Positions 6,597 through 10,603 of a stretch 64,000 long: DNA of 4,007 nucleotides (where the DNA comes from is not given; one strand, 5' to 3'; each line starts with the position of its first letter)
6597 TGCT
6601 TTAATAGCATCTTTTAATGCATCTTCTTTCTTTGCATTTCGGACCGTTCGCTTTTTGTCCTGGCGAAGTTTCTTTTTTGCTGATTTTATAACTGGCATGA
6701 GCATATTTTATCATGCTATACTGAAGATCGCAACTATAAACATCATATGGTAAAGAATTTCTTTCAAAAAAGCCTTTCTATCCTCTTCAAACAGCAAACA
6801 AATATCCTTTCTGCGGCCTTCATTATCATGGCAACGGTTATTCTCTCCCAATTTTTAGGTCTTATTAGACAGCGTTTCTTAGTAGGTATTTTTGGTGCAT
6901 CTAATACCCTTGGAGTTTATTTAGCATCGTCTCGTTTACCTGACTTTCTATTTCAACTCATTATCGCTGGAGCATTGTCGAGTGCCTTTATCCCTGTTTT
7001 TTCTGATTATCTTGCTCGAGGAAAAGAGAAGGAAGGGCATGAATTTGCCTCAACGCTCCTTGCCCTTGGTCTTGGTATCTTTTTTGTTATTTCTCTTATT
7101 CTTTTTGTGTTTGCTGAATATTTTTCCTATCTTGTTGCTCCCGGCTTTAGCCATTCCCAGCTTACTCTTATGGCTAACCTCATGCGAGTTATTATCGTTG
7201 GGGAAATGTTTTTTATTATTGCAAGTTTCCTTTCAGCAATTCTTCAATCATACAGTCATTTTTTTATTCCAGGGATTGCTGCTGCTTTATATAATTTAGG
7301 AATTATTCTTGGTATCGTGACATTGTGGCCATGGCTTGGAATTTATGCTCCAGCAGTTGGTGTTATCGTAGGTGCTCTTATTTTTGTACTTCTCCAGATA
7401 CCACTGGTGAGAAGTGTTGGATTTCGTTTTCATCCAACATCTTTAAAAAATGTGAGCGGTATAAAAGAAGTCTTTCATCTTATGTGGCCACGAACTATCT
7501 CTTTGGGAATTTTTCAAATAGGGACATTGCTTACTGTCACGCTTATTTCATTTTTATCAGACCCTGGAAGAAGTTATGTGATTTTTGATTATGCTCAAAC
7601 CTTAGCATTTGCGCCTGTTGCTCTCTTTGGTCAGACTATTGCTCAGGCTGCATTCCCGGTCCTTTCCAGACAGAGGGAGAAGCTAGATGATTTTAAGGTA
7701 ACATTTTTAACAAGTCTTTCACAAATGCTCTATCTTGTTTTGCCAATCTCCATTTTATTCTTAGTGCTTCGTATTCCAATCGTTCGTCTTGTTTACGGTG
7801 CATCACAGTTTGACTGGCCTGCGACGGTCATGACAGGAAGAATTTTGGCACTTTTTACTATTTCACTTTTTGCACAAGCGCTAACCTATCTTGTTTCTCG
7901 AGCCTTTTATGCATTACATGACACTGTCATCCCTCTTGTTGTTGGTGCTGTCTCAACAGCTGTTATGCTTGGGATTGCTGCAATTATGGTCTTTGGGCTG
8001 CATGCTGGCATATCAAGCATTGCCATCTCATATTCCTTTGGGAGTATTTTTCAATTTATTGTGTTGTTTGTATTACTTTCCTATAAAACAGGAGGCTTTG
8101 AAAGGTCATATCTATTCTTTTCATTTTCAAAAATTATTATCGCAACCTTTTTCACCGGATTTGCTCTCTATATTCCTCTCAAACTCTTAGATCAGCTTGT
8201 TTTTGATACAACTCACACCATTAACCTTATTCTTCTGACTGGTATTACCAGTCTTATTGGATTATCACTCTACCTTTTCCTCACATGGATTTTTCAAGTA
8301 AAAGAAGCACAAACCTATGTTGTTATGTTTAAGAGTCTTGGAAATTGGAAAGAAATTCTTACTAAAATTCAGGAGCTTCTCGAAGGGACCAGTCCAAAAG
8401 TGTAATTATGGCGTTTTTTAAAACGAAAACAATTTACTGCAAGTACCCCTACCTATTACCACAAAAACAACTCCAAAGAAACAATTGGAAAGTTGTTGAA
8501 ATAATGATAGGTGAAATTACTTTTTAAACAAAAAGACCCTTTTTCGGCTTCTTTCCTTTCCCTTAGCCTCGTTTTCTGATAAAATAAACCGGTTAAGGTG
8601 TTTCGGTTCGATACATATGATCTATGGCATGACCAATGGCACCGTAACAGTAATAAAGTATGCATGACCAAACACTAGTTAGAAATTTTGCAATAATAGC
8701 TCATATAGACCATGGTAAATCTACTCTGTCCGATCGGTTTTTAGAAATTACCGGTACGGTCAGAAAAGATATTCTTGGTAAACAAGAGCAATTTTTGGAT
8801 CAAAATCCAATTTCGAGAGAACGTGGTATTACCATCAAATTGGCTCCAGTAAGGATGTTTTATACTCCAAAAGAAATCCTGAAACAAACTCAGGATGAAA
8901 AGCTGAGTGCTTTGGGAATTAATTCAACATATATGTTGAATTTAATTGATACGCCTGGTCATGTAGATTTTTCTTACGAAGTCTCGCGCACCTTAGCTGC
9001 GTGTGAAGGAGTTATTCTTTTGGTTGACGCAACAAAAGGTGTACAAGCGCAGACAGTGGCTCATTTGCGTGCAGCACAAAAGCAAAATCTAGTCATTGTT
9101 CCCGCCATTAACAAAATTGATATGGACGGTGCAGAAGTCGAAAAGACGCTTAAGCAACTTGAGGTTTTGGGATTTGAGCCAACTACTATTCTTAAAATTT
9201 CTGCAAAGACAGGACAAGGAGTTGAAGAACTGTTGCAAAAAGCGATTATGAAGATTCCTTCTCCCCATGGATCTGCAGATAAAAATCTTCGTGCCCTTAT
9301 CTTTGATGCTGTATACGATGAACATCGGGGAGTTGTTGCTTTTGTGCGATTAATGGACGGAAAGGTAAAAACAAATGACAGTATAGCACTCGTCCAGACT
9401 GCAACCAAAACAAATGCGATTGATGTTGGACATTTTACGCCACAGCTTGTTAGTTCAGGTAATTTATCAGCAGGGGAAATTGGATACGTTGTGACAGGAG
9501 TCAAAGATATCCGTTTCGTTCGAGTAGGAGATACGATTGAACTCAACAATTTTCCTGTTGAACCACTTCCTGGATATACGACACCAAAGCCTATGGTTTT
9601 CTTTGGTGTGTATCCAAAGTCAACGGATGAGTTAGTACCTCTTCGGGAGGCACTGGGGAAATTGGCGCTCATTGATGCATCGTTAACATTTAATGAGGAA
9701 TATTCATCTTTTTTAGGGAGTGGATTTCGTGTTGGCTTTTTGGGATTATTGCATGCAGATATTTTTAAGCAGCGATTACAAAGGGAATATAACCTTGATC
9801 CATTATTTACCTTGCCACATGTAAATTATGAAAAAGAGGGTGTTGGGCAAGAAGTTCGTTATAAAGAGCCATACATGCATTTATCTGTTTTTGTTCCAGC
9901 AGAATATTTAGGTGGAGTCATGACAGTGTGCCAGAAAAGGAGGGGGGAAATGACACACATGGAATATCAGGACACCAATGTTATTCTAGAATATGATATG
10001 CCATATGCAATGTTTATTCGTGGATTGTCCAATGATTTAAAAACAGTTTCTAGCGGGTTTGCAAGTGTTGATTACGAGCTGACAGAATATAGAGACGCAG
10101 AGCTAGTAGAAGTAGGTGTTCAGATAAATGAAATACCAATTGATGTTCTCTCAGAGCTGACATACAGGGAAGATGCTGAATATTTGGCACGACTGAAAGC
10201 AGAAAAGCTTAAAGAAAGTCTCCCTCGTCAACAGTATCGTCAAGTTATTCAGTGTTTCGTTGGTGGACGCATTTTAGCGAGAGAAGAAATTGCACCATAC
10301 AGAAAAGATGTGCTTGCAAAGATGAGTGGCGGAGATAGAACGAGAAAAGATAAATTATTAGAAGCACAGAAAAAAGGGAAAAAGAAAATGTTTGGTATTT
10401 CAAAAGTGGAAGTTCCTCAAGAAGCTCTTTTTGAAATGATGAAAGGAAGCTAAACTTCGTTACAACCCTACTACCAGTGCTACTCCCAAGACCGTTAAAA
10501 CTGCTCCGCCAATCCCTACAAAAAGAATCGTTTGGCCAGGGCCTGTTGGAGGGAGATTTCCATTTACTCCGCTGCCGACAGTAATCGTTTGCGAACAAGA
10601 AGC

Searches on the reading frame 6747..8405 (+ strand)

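Call 13: search_protein_families(library=pfam, proteins=[window:6747-8405:+], max_evalue=0.001)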
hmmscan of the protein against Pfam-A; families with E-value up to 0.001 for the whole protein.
window:6747-8405:+ (552 aa): 3 families
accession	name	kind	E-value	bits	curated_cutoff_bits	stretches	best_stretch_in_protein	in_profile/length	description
PF03023.19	MurJ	-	9.8e-67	225.9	27.4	1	48-480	4-435/451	Lipid II flippase MurJ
PF13440.11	Polysacc_synt_3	-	3.9e-10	39.9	23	1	97-352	43-286/293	Polysaccharide biosynthesis protein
PF01554.23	MatE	-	0.0003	20.9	24.9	1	27-185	2-155/161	MatE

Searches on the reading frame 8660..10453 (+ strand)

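Call 13: search_protein_families(library=pfam, proteins=[window:8660-10453:+], max_evalue=0.001)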
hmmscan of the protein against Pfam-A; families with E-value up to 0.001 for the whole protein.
window:8660-10453:+ (597 aa): 6 families
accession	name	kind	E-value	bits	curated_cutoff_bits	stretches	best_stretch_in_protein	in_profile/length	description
PF00009.33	GTP_EFTU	-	1.8e-51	174.9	26.5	1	7-200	3-187/188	Elongation factor Tu GTP binding domain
PF06421.17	LepA_C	-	5.6e-33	113.7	29.7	1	489-595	1-107/107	GTP-binding protein LepA C-terminus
PF00679.30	EFG_C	-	3e-20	72.5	27.9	1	402-482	3-83/89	Elongation factor G C-terminus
PF03144.31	GTP_EFTU_D2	-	4.4e-08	33.9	30.3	1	224-293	1-72/73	Elongation factor Tu domain 2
PF22042.2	EF-G_D2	-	8.4e-07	29.5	27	1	210-247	2-39/84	Elongation factor G domain 2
PF14492.12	EFG_III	-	2.5e-05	24.7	27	1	309-380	2-70/75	Elongation Factor G, domain III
